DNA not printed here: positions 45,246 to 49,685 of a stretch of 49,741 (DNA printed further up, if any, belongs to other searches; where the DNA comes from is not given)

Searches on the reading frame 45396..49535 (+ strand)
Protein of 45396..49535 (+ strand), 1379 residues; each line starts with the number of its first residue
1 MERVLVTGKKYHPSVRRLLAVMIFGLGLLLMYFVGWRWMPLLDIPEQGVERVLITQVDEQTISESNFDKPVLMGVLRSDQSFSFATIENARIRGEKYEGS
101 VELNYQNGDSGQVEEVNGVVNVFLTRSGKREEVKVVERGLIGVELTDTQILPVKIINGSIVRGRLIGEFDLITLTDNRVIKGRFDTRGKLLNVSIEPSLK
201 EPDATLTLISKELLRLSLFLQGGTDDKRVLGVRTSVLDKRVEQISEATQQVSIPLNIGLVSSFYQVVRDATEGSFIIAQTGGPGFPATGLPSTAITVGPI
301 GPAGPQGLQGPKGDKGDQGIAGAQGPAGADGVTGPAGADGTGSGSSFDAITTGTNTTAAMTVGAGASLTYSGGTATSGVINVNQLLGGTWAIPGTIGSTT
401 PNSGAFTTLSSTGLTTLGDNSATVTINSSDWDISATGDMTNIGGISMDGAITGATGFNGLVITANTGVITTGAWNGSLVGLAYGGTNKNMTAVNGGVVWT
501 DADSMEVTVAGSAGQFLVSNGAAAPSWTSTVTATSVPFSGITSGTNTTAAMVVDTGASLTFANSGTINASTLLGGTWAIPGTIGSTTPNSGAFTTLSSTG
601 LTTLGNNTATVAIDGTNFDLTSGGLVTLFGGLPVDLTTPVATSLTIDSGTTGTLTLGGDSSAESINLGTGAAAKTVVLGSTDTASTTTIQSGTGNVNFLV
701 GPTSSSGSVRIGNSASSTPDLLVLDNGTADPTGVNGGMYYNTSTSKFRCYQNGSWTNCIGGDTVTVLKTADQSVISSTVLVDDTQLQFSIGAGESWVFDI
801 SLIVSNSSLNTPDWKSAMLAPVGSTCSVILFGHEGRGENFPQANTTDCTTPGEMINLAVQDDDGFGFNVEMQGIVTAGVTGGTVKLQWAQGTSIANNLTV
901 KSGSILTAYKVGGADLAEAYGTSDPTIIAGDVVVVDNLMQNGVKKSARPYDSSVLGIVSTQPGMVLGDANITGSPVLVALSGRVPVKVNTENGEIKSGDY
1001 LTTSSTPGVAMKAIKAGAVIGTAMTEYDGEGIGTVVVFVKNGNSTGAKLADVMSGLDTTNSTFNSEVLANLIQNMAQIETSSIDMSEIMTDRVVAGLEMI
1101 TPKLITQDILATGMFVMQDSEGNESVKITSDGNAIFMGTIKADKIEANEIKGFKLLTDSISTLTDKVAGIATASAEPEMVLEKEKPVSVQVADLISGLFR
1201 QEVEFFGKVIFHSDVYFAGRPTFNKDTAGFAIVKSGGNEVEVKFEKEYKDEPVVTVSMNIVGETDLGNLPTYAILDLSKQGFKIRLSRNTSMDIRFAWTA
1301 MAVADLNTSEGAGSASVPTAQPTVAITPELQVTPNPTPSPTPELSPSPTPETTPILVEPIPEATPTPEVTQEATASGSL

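Call 11: search_protein_families(library=pfam, proteins=[window:45396-49535:+], max_evalue=0.001)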
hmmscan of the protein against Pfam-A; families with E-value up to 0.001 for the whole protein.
window:45396-49535:+ (1379 aa): 1 family
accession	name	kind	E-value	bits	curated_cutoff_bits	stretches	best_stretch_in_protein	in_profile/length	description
PF01391.23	Collagen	-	2e-06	27.9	27.2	1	298-340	4-46/60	Collagen triple helix repeat (20 copies)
